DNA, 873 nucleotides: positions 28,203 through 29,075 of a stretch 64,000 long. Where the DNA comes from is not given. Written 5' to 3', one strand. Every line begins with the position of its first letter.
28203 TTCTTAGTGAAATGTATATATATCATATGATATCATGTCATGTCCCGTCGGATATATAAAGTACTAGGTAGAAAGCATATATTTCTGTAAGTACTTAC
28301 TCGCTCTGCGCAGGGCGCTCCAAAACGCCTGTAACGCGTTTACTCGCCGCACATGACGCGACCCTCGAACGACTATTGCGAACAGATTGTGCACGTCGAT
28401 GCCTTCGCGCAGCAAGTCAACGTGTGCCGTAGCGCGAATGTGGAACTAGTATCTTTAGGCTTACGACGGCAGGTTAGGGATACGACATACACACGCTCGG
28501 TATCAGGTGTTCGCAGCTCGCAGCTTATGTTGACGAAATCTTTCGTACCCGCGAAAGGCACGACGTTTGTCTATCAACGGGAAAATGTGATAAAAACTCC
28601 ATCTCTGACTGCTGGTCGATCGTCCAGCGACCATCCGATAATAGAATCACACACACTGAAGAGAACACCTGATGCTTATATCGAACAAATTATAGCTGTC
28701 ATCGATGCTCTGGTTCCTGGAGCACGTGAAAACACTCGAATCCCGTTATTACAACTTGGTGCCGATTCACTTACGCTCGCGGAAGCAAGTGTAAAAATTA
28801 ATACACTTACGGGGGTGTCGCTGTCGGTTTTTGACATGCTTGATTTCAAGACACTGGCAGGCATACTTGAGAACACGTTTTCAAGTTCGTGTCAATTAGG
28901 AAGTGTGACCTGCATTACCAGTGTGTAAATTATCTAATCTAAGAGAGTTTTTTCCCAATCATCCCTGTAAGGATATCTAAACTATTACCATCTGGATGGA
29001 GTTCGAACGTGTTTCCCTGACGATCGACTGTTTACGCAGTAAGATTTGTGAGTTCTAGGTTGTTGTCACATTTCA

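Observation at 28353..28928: Orphan phosphopantetheine carrier protein (PCP/ACP-like) ORF with a long N-terminal extension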

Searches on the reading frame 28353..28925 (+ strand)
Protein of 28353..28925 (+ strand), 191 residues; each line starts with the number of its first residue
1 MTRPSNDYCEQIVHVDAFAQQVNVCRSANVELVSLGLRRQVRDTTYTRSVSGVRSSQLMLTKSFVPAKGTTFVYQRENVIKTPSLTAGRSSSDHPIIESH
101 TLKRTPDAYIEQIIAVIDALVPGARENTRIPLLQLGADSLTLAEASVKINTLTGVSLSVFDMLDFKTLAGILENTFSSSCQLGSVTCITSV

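Call 4: search_protein_families(library=pfam, proteins=[window:28353-28925:+], max_evalue=10)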
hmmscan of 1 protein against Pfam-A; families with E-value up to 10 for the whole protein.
window:28353-28925:+ (191 aa): 1 family
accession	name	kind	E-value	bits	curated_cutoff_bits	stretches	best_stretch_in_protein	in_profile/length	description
PF00550.31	PP-binding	-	2.6e-05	24.8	20.8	1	128-172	20-64/67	Phosphopantetheine attachment site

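Call 5: search_protein_families(library=ncbifam, proteins=[window:28353-28925:+], max_evalue=10)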
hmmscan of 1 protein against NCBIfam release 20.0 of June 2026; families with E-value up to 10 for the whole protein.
window:28353-28925:+ (191 aa): 0 families

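Call 6: search_solved_structures(query=window:28353-28925:+, max_evalue=10, show_alignments=3)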
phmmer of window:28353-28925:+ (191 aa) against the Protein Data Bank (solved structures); distinct sequences matched with E-value up to 10: 1.
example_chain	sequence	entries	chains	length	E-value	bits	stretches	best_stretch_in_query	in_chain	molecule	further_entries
8h6s_C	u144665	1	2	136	0.37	14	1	111-171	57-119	Polyketide synthase modules 1-3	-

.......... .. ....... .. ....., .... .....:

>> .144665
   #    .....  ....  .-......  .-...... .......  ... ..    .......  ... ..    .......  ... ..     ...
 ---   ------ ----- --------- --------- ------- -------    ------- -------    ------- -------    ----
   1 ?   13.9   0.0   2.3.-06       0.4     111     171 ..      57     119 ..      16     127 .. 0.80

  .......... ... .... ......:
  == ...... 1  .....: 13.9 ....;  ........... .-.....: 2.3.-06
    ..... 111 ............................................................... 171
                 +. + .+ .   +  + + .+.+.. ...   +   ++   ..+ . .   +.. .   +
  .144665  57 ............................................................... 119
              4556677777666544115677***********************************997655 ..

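Call 8: find_homologous_proteins(query=window:28353-28925:+, max_evalue=0.01)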
Query window:28353-28925:+ (191 aa): 2 proteins with E <= 0.01 among 223 candidates.
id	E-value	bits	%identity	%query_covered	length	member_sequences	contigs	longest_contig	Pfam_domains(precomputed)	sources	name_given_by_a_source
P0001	4.8e-116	403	99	100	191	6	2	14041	PF00550.32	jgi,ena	-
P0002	1.6e-89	316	87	94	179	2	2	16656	-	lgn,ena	-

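Call 10: list_cluster_members(proteins=[P0001, P0002])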
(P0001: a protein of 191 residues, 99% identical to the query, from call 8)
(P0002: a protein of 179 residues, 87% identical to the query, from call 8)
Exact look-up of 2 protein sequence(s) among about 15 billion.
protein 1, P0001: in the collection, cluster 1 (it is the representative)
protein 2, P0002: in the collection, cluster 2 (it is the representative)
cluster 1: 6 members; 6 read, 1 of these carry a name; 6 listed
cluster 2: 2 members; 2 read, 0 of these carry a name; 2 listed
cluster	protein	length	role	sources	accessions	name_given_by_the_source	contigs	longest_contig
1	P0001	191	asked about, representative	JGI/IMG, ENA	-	-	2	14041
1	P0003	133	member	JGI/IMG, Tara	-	hypothetical protein | strand:- start:20549 stop:20950 length:402 start_codon:yes stop_codon:yes ...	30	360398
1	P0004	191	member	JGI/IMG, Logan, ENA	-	-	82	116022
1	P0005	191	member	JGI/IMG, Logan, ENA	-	-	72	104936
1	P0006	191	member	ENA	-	-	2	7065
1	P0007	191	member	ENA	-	-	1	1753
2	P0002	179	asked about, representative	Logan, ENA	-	-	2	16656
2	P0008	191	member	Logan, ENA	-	-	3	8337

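Call 11: find_encoding_contigs(protein=P0002, flank=10000, max_places=4)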
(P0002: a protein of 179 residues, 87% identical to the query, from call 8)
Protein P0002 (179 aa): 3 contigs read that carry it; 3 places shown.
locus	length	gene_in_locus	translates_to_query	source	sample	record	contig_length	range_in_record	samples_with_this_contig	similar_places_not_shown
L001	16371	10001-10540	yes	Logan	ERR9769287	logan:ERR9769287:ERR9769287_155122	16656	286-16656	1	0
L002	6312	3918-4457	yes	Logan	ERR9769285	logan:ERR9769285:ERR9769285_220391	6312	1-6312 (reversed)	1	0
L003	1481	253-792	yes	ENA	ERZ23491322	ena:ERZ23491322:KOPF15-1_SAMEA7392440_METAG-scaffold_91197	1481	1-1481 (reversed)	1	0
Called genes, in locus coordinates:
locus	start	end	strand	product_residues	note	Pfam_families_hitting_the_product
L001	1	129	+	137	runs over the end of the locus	?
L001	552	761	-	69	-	-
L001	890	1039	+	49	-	-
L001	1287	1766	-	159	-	-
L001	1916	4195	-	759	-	PF05470:eIF-3c_N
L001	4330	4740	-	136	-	-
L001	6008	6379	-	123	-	-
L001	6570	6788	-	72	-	PF02319:WHD_E2F_TDP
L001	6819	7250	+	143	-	-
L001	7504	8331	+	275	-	PF02681:DUF212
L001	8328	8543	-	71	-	-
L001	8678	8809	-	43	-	-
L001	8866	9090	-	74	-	PF00574:CLP_protease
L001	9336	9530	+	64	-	-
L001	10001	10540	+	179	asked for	-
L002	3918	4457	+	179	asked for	-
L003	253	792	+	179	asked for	-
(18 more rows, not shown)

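Call 12: find_encoding_contigs(protein=P0008, flank=10000, max_places=4)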
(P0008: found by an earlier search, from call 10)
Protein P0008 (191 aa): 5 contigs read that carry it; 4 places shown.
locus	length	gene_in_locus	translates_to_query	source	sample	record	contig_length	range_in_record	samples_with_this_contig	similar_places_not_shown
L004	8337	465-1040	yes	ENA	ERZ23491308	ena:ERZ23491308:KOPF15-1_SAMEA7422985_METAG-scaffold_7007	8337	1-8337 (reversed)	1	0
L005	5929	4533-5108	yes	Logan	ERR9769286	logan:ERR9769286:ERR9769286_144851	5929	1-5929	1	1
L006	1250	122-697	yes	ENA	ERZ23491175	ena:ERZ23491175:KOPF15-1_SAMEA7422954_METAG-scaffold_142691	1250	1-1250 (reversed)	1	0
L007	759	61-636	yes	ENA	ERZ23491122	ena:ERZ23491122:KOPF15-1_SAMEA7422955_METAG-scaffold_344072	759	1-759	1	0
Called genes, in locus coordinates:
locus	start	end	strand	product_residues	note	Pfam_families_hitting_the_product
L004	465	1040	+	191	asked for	-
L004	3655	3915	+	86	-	PF01602:Adaptin_N (weak), PF12717:Cnd1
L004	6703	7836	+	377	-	PF01409:tRNA-synt_2d, PF03147:FDX-ACB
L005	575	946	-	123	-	-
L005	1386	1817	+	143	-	-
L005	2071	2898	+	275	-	PF02681:DUF212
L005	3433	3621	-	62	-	PF00574:CLP_protease (weak)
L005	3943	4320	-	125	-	-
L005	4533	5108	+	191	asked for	-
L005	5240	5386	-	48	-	-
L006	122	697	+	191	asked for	-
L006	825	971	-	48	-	-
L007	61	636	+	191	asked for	-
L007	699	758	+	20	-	?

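Call 21: predict_structure(alignment_id=A1)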
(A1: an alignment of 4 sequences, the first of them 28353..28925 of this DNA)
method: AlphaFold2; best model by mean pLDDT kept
length: 191 residues; sequences in the alignment: 4
mean_pLDDT: 32.1   pTM: 0.23
mean pLDDT of the five models: 32.1, 32.0, 31.5, 31.4, 29.0
residues with pLDDT >= 90: 0; 70-90: 0; 50-70: 0; < 50: 191
segments of 3 or more residues with pLDDT < 50: 1-191
pLDDT, mean of each block of 10 residues (from residue 1): 30 28 29 28 27 27 29 28 27 29 38 45 42 40 41 35 34 30 25 28
secondary structure, 60 per line:
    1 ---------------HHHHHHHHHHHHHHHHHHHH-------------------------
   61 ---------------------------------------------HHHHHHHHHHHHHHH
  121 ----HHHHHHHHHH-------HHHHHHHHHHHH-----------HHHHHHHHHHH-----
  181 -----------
elements in order: H16-35 H106-120 H125-134 H142-153 H165-175

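Call 24: search_protein_representatives(protein=window:28353-28925:+)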
Query: 191 residues. Proteins with E-value up to 0.001 (for the whole library): 14; up to 1e-10: 3; up to 1e-30: 1. The best 14 are listed.
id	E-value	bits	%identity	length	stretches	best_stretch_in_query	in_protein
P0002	5.1e-90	316.2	87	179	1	13-191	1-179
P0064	2.7e-11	60.1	39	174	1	72-177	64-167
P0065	9.4e-11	58.3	40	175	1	94-174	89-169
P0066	8.7e-08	48.7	37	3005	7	155-184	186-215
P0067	1.9e-06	44.3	33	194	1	73-174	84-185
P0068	2.2e-06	44.1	43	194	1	113-173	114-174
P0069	1.6e-05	41.3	34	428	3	115-182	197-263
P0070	3.7e-05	40.1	34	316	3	49-104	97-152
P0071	1.0e-04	38.7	34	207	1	69-172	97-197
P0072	1.2e-04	38.4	47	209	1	113-172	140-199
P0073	1.2e-04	38.4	28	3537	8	115-169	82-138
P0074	3.2e-04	37.1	45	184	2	123-164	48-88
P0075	3.3e-04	37.0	30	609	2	116-180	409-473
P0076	7.6e-04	35.8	48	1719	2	124-164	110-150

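Call 28: find_homologous_proteins(query=A2, max_evalue=0.001)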
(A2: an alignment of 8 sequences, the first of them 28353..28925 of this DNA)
Query A2 (8 sequences) (191 aa, profile of the alignment): 4 proteins with E <= 0.001 among 2963 candidates.
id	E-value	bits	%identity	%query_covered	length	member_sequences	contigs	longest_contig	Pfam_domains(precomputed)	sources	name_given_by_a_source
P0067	9.6e-63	230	35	52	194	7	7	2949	PF00550.32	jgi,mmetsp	mmetsp:Transcript_7505/g.27403 ORF Transcript_7505/g.27403 Transcript_7505/m.27403 type:complete len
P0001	5.1e-57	211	99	100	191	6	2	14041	PF00550.32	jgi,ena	-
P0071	1.6e-55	206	48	30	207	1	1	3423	PF00550.32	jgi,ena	-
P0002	8.0e-55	204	87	94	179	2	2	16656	-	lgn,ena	-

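Call 29: find_encoding_contigs(protein=P0067, flank=10000, max_places=5)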
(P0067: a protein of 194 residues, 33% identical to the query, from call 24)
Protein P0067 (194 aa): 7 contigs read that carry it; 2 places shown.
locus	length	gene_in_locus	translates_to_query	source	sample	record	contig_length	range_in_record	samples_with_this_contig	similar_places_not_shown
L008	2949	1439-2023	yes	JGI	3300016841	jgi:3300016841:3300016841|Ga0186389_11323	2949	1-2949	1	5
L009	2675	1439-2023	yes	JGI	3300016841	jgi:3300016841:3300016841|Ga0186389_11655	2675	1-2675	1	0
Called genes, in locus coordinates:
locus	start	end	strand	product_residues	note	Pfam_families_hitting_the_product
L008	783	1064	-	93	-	-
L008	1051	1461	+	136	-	-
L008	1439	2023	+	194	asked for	PF00550:PP-binding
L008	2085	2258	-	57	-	-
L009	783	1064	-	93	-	-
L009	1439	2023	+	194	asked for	PF00550:PP-binding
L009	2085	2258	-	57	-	-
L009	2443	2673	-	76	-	?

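Call 30: find_encoding_contigs(protein=P0071, flank=10000, max_places=5)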
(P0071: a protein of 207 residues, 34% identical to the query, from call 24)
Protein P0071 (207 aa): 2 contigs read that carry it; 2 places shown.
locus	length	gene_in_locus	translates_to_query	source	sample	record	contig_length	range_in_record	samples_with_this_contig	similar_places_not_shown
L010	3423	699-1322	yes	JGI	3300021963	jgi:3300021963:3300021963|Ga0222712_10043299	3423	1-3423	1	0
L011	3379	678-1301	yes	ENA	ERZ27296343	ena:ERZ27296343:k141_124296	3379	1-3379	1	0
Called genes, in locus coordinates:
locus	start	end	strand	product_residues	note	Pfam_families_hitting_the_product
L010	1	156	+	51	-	?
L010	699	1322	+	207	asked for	PF00550:PP-binding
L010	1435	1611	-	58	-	-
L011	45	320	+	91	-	-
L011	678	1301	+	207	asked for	PF00550:PP-binding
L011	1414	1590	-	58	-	-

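Call 31: list_cluster_members(proteins=[P0067, P0071, P0064, P0065, P0068, P0072, window:28353-28925:+])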
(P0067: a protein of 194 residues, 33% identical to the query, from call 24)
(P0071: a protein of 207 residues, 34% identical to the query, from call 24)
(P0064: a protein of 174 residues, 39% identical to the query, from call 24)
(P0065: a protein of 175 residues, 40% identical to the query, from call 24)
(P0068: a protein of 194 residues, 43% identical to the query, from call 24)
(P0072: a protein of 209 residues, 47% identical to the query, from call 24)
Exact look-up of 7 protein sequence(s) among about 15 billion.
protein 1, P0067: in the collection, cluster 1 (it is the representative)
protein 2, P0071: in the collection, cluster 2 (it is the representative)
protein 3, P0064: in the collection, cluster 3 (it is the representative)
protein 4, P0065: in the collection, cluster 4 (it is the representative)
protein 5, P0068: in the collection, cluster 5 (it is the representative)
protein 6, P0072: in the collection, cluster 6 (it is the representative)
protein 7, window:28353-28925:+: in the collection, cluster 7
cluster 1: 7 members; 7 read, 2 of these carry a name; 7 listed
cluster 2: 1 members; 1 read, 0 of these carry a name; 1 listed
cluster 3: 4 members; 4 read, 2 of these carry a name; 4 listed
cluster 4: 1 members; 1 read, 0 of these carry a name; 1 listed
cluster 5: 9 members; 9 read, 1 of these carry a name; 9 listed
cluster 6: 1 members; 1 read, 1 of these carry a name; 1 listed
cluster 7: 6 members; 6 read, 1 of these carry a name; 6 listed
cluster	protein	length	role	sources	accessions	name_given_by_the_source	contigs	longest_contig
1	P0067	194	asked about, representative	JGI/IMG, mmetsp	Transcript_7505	Transcript_7505/g.27403 ORF Transcript_7505/g.27403 Transcript_7505/m.27403 type:complete ...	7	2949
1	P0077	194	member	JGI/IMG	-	acyl carrier protein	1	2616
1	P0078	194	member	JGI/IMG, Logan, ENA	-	-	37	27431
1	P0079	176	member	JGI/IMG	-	-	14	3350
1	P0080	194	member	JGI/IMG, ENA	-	-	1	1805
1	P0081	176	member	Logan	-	-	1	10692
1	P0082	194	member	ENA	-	-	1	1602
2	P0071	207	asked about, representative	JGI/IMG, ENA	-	-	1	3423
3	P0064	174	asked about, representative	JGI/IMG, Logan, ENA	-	hypothetical protein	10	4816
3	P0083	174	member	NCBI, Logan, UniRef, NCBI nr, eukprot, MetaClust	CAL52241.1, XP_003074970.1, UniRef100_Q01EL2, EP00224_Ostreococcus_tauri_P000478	Phosphopantetheine attachment site [Ostreococcus tauri] | Phosphopantetheine attachment site n=1 Tax=Ostreococcus tauri TaxID=70448 ... | XP_003074970.1 Phosphopantetheine attachment site [Ostreococcus tauri]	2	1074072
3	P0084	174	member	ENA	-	-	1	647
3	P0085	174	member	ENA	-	-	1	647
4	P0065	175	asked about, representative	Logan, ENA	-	-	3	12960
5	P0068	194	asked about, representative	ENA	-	-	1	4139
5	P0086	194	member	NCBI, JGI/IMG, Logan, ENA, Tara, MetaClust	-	acyl carrier protein | strand:+ start:227 stop:811 length:585 start_codon:yes stop_codon:yes gene_type:complete | TARA_123_SRF_0.45-0.8_scaffold239343_1_gene313192 "" ""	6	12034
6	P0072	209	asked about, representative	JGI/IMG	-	acyl carrier protein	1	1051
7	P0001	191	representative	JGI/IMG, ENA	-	-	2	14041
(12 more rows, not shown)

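Call 32: find_encoding_contigs(protein=P0083, flank=10000, max_places=3)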
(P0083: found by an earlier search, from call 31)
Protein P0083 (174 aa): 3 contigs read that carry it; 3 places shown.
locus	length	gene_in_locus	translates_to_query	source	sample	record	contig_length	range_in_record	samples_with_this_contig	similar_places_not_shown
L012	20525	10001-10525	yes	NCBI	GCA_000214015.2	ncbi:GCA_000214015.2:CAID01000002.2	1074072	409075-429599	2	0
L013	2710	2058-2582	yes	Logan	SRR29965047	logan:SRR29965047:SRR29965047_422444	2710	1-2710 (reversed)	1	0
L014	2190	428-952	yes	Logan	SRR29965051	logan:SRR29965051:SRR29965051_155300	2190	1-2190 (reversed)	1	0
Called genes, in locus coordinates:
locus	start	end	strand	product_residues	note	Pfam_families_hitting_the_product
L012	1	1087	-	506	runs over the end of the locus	PF06925:MGDG_synth, PF13692:Glyco_trans_1_4 (faint), PF04101:Glyco_tran_28_C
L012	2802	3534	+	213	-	PF02319:WHD_E2F_TDP, PF16421:E2F_CC-MB (weak)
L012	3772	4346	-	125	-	PF01849:NAC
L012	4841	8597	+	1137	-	PF00133:tRNA-synt_1, PF09334:tRNA-synt_1g (faint), PF08264:Anticodon_1, PF19302:DUF5915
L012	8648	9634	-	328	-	PF02826:2-Hacid_dh_C (weak), PF01408:GFO_IDH_MocA (weak), PF03807:F420_oxidored, PF02153:PDH_N, PF26213:TYRAAT1_C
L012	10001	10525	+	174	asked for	-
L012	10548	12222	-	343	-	PF03099:BPL_LplA_LipB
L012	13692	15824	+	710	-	PF14551:MCM_N, PF17207:MCM_OB, PF00493:MCM, PF07728:AAA_5 (weak), PF01078:Mg_chelatase (weak), PF17855:MCM_lid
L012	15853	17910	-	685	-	PF20662:COG4_C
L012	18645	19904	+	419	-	PF00270:DEAD, PF04851:ResIII (weak), PF21090:P-loop_SecA (faint), PF00271:Helicase_C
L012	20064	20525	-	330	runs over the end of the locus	-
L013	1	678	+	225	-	?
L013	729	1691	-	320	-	PF02826:2-Hacid_dh_C (weak), PF01408:GFO_IDH_MocA (weak), PF03807:F420_oxidored, PF02153:PDH_N, PF26213:TYRAAT1_C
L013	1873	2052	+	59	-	-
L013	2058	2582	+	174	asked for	-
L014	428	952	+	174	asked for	-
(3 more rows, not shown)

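Call 33: find_encoding_contigs(protein=P0078, flank=10000, max_places=3)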
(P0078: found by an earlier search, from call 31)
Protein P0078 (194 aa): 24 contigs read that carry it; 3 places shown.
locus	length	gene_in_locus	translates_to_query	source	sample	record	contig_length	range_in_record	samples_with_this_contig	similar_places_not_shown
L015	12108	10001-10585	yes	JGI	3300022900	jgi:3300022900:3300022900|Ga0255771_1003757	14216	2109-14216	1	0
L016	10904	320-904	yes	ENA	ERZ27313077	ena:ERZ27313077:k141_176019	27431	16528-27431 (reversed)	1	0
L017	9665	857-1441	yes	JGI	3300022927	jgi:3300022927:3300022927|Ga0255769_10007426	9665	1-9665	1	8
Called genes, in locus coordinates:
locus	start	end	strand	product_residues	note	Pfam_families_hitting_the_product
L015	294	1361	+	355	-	PF05236:TAF4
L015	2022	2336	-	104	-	PF03095:PTPA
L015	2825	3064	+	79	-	-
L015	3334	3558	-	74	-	-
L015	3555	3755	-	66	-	-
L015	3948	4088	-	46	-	PF13606:Ank_3 (faint)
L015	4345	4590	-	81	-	-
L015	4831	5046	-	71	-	-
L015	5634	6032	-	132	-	-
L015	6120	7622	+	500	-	PF01384:PHO4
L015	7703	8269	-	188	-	-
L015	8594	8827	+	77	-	-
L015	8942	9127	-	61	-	-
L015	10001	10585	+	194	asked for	PF00550:PP-binding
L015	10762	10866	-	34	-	-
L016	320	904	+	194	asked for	PF00550:PP-binding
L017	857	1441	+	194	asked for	PF00550:PP-binding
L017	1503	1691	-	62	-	-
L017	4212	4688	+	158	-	PF16421:E2F_CC-MB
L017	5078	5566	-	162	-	PF01849:NAC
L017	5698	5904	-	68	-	-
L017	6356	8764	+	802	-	PF05470:eIF-3c_N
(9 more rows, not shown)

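Call 38: search_solved_structures(query=A2, max_evalue=1, show_alignments=3)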
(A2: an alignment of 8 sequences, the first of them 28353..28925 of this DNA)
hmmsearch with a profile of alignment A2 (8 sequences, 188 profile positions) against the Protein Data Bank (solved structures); distinct sequences matched with E-value up to 1: 13.
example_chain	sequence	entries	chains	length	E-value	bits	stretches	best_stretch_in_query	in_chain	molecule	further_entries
2fq0_A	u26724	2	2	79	0.001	22.4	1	139-185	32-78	acyl carrier protein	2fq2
3gzl_A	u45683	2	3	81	0.001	22.4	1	139-185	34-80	Acyl carrier protein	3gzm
6h0j_A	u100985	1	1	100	0.019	18.3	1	137-184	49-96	Type I modular polyketide synthase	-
1or5_A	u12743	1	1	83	0.04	17.2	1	131-162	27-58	acyl carrier protein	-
8h6s_C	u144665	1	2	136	0.21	14.9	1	118-178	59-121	Polyketide synthase modules 1-3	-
6lvt_A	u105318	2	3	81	0.29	14.4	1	139-182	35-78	Acyl carrier protein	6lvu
7bvc_P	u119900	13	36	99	0.3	14.4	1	139-184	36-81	Meromycolate extension acyl carrier protein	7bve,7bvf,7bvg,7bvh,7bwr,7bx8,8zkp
1klp_A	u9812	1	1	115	0.37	14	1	139-184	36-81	MEROMYCOLATE EXTENSION ACYL CARRIER PROTEIN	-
7b0n_U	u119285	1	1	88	0.4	13.9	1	139-184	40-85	Acyl carrier protein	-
8j0h_A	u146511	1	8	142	0.48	13.7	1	16-125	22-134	Uncharacterized protein C4H3.06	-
9s2u_I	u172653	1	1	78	0.48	13.7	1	139-181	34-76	Meromycolate extension acyl carrier protein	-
6gcs_Q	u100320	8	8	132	0.79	13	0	139-184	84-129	ACPM2 SUBUNIT | Acyl carrier protein ACPM2 of NADH:Ubiquinone Oxidoreductase (Complex I)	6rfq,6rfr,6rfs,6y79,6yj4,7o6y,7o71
8xks_R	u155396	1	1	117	0.94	12.7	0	106-155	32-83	Acyl carrier protein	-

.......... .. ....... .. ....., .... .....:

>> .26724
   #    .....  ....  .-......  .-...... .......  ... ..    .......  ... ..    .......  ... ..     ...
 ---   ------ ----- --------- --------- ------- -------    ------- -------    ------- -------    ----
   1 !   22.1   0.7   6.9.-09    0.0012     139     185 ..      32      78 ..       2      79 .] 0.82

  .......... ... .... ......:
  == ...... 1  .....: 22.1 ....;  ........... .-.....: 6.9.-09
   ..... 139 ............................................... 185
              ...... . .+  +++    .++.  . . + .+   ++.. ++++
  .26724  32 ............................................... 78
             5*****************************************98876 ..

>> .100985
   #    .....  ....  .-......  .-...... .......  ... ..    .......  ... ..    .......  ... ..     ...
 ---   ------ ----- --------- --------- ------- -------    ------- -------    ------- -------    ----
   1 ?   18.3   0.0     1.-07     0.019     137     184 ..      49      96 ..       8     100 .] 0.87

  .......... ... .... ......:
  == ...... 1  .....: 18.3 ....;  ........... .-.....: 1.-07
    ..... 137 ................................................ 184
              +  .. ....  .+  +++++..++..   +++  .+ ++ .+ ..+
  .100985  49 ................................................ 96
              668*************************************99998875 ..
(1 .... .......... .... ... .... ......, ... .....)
